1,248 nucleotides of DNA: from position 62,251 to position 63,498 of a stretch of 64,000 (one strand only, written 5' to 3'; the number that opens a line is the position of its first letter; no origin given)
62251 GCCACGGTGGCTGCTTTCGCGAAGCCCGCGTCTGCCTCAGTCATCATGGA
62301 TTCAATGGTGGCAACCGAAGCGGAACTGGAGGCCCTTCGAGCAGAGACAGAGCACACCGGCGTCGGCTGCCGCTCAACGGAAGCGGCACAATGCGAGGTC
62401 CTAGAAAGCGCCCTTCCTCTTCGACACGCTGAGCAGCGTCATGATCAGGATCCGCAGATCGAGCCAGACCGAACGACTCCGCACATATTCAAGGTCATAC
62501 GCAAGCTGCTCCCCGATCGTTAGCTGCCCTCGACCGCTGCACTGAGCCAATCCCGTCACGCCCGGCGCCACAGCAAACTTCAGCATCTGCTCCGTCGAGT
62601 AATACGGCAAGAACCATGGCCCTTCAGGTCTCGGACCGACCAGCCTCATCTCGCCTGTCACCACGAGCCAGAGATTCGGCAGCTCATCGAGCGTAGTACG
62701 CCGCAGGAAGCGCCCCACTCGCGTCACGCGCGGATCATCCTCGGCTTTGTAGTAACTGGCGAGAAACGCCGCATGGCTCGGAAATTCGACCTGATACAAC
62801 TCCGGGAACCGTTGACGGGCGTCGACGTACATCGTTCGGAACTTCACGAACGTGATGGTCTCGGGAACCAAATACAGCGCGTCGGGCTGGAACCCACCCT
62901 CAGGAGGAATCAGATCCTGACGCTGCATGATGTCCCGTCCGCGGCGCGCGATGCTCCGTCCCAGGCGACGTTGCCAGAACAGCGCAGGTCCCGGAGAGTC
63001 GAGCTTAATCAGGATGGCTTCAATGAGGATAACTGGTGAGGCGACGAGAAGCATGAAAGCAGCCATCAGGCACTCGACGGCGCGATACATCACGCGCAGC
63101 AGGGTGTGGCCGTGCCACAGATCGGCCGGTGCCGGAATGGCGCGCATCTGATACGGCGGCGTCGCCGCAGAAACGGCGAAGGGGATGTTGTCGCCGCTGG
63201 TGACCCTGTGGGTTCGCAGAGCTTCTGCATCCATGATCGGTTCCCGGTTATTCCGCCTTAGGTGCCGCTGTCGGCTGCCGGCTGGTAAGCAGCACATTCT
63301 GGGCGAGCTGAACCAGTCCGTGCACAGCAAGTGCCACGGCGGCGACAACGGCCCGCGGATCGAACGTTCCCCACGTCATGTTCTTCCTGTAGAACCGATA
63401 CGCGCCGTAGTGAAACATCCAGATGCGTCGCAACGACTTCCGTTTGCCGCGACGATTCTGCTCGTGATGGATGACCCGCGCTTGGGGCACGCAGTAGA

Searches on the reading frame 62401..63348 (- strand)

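Call 93: search_protein_families(library=pfam, proteins=[window:62401-63348:-])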
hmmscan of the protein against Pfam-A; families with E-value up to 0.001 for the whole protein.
window:62401-63348:- (315 aa): 1 family
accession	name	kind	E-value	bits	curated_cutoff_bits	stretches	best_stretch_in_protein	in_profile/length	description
PF02397.22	Bac_transf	-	2.5e-49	167.7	27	2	164-308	48-177/179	Bacterial sugar transferase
